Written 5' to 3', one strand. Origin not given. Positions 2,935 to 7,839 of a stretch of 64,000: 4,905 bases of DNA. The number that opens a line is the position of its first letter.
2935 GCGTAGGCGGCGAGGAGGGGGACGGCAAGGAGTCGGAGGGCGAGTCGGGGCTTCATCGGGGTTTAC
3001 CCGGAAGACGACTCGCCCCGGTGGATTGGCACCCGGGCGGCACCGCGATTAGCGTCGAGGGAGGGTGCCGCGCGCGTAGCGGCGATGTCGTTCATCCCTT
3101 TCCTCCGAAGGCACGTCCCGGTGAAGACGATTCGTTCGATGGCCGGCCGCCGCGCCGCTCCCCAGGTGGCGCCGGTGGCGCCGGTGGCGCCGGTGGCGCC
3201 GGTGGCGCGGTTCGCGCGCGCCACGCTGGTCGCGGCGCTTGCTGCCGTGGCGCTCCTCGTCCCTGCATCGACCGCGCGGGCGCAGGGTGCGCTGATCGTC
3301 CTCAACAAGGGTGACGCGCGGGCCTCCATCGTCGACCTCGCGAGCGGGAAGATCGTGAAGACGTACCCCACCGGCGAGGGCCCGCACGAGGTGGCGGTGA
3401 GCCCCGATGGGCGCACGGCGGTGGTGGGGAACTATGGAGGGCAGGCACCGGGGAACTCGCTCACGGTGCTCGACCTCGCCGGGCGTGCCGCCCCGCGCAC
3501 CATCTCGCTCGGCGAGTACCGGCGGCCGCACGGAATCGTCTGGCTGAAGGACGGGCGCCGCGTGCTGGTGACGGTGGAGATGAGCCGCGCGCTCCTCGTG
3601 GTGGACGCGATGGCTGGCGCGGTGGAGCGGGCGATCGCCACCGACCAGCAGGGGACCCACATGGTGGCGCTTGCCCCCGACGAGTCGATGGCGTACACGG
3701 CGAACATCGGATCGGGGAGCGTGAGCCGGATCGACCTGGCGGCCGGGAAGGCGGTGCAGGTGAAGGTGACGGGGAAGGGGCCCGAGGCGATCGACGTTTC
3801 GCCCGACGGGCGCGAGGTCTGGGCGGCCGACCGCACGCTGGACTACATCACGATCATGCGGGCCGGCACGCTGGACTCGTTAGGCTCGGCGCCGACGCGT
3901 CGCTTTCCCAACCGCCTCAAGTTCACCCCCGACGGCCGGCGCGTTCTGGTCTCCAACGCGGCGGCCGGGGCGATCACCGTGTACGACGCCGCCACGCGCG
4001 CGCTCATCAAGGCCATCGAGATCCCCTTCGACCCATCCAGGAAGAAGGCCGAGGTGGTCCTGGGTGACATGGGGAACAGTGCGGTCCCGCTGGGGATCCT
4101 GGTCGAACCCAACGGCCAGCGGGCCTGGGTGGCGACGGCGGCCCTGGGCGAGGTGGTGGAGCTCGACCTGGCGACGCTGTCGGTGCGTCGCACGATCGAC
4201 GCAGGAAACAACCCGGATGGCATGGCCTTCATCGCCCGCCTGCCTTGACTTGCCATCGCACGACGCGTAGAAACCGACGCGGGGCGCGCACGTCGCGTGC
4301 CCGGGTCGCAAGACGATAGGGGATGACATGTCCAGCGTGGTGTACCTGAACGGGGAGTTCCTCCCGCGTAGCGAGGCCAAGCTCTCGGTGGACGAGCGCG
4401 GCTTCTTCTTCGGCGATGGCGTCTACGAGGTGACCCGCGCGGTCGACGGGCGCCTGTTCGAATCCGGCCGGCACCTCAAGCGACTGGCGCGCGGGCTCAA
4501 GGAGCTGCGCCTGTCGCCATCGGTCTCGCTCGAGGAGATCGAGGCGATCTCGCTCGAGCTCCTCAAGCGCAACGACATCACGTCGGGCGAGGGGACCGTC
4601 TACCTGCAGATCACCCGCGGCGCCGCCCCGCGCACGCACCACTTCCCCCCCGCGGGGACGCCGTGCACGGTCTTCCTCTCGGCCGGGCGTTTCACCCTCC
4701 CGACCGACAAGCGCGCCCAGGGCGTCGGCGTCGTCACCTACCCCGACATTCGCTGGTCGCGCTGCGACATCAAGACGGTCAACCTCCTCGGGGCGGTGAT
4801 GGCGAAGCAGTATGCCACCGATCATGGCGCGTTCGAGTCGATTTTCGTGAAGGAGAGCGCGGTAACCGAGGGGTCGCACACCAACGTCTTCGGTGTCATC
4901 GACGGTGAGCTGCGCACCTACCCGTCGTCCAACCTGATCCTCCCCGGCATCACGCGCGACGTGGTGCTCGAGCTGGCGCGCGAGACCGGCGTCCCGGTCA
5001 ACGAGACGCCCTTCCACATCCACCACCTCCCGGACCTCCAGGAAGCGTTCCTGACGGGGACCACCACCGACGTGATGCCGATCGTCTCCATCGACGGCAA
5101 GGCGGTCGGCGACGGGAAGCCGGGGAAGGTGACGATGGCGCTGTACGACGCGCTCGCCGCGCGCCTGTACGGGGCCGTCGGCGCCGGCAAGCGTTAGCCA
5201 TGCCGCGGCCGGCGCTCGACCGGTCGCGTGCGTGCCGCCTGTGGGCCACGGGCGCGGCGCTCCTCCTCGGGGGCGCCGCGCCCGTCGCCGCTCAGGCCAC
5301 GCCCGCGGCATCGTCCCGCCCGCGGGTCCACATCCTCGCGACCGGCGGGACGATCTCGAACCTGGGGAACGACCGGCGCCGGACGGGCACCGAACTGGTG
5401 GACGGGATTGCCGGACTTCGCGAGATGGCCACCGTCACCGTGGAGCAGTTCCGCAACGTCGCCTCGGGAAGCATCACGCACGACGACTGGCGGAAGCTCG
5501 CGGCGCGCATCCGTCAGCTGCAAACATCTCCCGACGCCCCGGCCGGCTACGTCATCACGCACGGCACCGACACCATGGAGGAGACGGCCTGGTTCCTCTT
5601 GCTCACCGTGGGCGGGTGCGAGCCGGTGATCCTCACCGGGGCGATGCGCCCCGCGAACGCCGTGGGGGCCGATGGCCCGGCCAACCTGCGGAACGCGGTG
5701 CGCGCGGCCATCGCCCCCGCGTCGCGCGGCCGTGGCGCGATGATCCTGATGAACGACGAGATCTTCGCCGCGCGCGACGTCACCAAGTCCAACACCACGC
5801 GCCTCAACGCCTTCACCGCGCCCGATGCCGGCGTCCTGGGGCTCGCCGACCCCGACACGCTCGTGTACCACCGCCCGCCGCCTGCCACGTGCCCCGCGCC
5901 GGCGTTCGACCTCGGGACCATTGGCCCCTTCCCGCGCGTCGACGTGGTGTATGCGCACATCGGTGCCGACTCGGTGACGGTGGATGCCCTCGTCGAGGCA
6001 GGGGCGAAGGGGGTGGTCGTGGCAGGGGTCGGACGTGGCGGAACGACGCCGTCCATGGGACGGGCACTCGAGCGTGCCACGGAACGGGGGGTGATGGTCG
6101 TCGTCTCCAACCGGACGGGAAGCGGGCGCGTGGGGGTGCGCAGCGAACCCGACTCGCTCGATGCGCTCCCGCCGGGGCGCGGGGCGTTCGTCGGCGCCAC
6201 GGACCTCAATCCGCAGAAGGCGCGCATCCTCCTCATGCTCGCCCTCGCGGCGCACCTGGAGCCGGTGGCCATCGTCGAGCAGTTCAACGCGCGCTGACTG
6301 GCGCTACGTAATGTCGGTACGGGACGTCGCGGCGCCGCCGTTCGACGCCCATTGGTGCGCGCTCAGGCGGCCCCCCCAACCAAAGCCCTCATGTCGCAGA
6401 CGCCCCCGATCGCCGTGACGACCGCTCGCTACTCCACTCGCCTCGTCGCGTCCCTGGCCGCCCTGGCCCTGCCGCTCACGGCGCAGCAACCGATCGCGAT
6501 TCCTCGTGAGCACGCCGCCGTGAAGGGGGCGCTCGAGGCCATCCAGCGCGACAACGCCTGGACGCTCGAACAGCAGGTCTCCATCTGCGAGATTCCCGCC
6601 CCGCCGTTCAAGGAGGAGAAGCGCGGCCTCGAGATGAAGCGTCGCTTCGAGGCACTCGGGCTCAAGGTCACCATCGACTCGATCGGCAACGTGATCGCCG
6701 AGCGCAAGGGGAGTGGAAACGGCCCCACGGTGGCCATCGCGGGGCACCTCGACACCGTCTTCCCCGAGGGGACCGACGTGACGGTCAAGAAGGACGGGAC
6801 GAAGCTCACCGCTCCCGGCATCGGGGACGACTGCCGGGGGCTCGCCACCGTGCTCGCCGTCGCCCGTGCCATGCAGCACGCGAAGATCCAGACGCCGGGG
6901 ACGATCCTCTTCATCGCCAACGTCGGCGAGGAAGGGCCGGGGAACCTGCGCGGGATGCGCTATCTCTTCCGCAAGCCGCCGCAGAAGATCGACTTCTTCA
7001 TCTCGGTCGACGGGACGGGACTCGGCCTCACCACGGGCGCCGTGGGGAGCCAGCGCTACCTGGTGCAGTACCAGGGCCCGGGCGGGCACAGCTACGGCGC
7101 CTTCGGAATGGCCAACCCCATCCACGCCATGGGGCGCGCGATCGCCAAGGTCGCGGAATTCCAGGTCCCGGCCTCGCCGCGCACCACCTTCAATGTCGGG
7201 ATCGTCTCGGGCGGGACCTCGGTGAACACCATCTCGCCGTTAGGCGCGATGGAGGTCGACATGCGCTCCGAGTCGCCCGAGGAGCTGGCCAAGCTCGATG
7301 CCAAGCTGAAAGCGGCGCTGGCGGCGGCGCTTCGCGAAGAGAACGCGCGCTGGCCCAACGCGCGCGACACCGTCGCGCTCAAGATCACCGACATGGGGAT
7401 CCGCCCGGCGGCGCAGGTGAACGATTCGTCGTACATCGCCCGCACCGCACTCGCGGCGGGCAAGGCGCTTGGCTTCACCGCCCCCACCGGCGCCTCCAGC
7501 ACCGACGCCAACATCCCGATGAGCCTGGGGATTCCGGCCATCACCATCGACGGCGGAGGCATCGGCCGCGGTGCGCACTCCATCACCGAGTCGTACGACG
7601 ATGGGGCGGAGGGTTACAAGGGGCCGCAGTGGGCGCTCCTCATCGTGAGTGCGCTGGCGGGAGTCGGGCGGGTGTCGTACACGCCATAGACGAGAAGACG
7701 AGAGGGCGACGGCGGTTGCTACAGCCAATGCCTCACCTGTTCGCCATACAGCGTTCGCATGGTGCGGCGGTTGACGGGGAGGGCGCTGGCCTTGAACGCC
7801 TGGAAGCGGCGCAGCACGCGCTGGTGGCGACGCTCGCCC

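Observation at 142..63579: Asymmetric 8-mer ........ occurs 20 times and carries almost every TTA codon in the window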

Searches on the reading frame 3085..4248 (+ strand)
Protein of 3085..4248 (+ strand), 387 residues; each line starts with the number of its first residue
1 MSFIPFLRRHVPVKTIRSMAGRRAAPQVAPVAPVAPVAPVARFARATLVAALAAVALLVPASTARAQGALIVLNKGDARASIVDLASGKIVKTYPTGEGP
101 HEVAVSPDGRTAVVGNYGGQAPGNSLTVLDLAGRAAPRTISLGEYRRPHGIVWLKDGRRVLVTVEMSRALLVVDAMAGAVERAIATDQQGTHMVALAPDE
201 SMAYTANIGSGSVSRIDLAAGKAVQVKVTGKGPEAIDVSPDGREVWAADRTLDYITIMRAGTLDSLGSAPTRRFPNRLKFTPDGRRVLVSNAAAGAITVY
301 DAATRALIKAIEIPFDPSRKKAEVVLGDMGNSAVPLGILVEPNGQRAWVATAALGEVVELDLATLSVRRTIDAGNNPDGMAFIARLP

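Call 9: search_protein_families(library=pfam, proteins=[window:3085-4248:+])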
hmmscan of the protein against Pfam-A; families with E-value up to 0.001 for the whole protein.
window:3085-4248:+ (387 aa): 7 families
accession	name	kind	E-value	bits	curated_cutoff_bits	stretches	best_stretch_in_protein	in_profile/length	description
PF21783.3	YNCE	-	2.7e-14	53.7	27.1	2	70-154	256-334/339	YNCE-like beta-propeller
PF10282.15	Lactonase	-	6.7e-13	49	21.7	1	227-301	239-319/344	Lactonase, 7-bladed beta-propeller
PF02239.22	Cytochrom_D1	-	4.8e-11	42.3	25.5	0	66-118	44-97/368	Cytochrome D1 heme domain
PF25174.1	Beta-prop_THOC3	-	1.4e-09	37.8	305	1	71-282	62-264/272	THOC3 beta-propeller domain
PF08450.18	SGL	-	6.9e-07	29.6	26.3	0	274-363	135-213/246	SMP-30/Gluconolactonase/LRE-like region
PF23393.2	Beta-prop_WDR90_POC16_2nd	-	0.00037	20.2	60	0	164-266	65-163/291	WDR90/POC16, second beta-propeller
PF07433.17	DUF1513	-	0.00071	19.2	27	0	96-118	97-119/304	Protein of unknown function (DUF1513)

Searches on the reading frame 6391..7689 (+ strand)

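Call 9: search_protein_families(library=pfam, proteins=[window:6391-7689:+])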
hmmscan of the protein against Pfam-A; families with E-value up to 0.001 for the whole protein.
window:6391-7689:+ (432 aa): 4 families
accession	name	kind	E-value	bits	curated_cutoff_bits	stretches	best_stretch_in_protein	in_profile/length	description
PF01546.33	Peptidase_M20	-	5.5e-18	66.1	24.6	1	115-404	1-190/206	Peptidase family M20/M25/M40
PF04389.22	Peptidase_M28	-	1.4e-13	51.4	21.3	1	100-211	1-97/193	Peptidase family M28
PF07687.19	M20_dimer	-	1.4e-12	48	21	1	218-316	4-105/107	Peptidase dimerisation domain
PF05343.19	Peptidase_M42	-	2.2e-05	24.1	23.2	0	99-123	1-25/292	M42 glutamyl aminopeptidase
